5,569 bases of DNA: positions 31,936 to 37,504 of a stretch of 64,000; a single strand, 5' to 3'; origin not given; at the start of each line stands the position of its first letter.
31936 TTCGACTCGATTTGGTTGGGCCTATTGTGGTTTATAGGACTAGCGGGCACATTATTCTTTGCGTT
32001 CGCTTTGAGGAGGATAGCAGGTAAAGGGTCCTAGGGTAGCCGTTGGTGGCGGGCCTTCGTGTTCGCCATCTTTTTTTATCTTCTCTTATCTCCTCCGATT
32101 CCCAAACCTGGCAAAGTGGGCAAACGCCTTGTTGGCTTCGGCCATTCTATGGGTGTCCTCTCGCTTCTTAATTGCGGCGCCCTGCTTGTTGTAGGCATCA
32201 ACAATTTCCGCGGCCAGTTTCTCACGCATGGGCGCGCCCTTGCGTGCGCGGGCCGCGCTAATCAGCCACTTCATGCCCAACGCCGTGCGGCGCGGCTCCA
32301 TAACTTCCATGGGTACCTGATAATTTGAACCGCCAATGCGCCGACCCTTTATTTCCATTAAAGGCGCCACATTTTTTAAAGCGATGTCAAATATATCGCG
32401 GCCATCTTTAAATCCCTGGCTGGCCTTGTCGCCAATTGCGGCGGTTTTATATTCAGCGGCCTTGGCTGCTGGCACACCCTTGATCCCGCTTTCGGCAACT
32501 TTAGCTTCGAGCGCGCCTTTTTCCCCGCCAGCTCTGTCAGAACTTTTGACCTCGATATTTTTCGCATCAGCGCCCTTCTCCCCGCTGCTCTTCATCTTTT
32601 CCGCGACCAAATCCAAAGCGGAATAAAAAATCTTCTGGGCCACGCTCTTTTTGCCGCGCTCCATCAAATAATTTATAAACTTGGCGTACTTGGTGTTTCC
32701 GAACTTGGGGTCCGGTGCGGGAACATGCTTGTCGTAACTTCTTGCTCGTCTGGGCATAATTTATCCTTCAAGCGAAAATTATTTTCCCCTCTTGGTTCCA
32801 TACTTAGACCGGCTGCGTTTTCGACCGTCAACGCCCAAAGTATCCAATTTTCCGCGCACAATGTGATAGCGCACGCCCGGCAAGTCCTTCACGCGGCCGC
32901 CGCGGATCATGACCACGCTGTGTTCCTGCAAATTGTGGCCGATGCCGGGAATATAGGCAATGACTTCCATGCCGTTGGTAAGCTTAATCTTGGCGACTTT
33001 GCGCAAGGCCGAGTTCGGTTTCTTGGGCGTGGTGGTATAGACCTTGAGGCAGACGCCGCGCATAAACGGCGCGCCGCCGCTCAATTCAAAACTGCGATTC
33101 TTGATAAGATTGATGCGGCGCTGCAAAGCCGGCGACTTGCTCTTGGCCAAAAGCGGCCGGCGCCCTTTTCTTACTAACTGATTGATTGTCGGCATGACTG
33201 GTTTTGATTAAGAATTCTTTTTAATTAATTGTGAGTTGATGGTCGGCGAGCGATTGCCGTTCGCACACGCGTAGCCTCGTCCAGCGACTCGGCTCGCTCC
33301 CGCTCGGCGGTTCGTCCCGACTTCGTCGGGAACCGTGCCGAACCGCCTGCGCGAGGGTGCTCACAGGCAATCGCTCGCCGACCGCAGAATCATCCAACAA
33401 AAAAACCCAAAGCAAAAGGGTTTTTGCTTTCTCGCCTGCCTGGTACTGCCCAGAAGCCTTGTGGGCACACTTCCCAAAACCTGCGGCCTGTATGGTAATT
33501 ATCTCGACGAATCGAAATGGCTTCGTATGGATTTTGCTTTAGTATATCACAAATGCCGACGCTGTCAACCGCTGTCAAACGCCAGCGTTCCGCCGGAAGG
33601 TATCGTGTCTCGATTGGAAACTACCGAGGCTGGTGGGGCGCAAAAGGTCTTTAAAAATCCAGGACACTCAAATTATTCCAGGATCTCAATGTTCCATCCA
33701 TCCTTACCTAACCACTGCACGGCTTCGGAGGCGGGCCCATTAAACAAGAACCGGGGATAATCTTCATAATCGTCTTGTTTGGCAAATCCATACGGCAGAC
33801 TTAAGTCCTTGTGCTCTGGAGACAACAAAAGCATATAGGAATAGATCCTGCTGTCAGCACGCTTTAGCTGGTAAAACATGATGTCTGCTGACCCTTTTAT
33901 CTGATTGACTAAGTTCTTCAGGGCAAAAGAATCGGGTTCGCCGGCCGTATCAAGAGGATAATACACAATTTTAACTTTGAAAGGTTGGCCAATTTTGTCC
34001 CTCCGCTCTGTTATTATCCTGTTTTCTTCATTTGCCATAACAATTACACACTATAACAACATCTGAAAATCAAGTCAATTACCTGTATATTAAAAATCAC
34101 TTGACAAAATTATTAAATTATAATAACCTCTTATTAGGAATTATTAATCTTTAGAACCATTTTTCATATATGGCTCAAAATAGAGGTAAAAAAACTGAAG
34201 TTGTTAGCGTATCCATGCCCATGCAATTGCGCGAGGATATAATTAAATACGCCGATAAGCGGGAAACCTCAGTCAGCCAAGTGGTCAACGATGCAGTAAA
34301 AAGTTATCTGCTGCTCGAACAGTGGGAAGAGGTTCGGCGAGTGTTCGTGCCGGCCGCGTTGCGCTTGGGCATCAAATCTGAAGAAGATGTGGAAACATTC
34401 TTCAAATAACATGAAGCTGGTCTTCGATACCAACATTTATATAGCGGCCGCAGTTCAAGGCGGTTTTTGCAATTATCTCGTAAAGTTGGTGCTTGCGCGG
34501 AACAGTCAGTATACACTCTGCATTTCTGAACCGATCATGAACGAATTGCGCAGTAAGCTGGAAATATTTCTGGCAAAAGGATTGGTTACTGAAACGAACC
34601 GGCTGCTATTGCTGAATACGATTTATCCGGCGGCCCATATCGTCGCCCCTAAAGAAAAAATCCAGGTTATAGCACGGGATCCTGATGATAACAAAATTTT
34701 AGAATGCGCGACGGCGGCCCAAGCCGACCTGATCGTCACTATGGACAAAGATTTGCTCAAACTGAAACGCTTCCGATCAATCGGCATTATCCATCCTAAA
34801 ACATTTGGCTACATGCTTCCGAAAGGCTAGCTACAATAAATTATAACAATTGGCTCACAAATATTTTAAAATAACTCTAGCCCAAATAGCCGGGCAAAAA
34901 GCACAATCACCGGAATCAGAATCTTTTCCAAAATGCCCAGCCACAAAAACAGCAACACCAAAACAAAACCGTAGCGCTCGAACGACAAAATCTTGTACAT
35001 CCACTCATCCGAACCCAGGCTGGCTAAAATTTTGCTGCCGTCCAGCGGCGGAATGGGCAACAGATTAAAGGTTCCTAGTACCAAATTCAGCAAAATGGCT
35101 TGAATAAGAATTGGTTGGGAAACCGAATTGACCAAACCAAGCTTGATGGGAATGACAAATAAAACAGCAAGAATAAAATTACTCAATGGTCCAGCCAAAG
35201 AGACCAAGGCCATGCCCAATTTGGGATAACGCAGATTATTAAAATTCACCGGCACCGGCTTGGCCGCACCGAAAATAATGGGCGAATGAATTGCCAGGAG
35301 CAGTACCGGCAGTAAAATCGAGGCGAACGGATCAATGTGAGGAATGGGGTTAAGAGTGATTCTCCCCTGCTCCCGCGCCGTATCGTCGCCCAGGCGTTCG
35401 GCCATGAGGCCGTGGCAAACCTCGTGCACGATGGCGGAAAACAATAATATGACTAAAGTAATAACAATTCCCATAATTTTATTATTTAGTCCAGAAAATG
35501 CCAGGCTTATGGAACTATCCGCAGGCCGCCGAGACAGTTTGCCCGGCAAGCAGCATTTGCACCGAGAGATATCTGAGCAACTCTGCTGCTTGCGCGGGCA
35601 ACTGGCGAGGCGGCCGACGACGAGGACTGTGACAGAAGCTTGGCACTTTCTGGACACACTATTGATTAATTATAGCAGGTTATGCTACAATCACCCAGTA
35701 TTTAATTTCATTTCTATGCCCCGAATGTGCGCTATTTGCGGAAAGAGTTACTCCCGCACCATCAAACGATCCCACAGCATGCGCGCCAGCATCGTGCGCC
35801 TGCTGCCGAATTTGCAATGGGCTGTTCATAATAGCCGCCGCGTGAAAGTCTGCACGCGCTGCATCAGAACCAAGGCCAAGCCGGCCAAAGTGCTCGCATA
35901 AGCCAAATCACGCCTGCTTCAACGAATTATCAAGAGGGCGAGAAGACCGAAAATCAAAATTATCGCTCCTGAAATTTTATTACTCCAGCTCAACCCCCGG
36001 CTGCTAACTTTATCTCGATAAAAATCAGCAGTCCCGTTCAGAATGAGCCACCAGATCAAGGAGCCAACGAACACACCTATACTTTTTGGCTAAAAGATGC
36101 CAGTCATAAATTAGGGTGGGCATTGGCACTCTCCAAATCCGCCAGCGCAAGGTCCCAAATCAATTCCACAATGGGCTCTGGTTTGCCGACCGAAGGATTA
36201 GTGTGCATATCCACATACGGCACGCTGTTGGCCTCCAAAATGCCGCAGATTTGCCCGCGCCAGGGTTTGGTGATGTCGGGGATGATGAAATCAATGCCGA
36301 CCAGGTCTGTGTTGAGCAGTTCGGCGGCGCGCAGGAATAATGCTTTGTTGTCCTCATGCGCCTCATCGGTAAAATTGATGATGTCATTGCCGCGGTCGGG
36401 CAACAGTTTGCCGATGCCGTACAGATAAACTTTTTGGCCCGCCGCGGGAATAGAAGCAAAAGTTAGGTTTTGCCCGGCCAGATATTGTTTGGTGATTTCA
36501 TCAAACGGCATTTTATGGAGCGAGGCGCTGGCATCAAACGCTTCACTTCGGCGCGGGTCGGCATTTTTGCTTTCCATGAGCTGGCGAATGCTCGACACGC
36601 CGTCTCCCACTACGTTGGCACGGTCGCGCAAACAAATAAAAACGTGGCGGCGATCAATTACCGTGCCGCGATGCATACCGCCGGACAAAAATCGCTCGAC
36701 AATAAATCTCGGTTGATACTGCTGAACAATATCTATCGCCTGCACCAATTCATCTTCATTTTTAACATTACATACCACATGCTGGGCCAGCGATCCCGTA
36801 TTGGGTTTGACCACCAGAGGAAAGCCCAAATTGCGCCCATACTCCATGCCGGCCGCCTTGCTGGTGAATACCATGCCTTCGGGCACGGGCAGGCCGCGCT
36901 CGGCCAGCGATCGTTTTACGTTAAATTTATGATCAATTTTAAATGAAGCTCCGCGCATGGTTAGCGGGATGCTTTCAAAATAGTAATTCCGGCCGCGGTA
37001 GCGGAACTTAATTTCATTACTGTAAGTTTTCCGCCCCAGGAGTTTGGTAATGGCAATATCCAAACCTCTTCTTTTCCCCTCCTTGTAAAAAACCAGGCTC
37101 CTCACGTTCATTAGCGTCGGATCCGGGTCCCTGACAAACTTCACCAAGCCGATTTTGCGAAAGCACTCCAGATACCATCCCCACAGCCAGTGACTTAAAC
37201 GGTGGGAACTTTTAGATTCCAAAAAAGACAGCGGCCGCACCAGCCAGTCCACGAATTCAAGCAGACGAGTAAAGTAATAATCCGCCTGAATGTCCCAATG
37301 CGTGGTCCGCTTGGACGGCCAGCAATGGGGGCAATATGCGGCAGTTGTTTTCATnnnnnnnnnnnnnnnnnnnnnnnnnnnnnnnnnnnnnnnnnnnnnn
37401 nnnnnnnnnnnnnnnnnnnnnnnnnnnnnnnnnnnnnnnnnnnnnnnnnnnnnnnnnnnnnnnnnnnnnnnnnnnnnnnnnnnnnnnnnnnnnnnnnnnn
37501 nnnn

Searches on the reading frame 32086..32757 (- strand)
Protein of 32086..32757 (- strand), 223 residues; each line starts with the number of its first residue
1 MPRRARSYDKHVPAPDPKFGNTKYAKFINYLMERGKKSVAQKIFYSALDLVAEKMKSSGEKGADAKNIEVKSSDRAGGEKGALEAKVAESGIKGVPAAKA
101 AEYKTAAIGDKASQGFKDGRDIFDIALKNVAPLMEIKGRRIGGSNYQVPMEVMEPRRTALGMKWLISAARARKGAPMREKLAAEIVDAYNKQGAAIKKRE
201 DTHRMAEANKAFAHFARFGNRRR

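Call 59: search_protein_families(library=pfam, proteins=[window:32086-32757:-], max_evalue=0.001)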
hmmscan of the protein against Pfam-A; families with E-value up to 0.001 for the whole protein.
window:32086-32757:- (223 aa): 1 family
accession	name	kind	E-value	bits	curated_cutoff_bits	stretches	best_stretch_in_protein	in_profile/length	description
PF00177.27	Ribosomal_S7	-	1.5e-50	171.1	24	2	116-210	54-148/148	Ribosomal protein S7p/S5e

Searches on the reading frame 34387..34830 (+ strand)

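Call 59: search_protein_families(library=pfam, proteins=[window:34387-34830:+], max_evalue=0.001)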
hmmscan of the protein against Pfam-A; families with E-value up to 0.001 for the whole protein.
window:34387-34830:+ (147 aa): 2 families
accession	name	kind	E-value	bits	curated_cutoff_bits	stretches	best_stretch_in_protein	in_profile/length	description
PF13470.12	PIN_3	-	1.5e-17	64.9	27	1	10-122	1-115/115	PIN domain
PF10130.15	PIN_2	-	0.00028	21.6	22.4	1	12-124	1-116/133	PIN domain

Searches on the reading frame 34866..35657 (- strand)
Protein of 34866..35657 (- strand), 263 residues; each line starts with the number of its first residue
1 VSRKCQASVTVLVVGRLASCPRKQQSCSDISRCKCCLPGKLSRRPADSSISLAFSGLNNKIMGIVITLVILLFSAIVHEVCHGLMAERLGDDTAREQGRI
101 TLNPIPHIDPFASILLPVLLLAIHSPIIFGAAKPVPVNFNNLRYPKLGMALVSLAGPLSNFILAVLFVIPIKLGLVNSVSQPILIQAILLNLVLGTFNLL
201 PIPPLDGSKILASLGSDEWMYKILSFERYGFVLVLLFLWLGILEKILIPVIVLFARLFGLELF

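Call 59: search_protein_families(library=pfam, proteins=[window:34866-35657:-], max_evalue=0.001)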
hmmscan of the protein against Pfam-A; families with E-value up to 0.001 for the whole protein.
window:34866-35657:- (263 aa): 1 family
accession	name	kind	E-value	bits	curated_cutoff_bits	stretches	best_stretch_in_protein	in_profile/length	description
PF02163.28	Peptidase_M50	-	1.4e-10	41.4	27.2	1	181-214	160-193/221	Peptidase family M50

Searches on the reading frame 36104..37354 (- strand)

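Call 59: search_protein_families(library=pfam, proteins=[window:36104-37354:-], max_evalue=0.001)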
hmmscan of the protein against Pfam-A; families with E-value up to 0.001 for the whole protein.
window:36104-37354:- (416 aa): 2 families
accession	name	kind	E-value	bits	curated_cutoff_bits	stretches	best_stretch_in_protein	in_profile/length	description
PF07478.18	Dala_Dala_lig_C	-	5.7e-05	23.1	24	1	153-225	5-83/204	D-ala D-ala ligase C-terminus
PF02222.28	ATP-grasp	-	0.00065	19.8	27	1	150-223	3-76/179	ATP-grasp domain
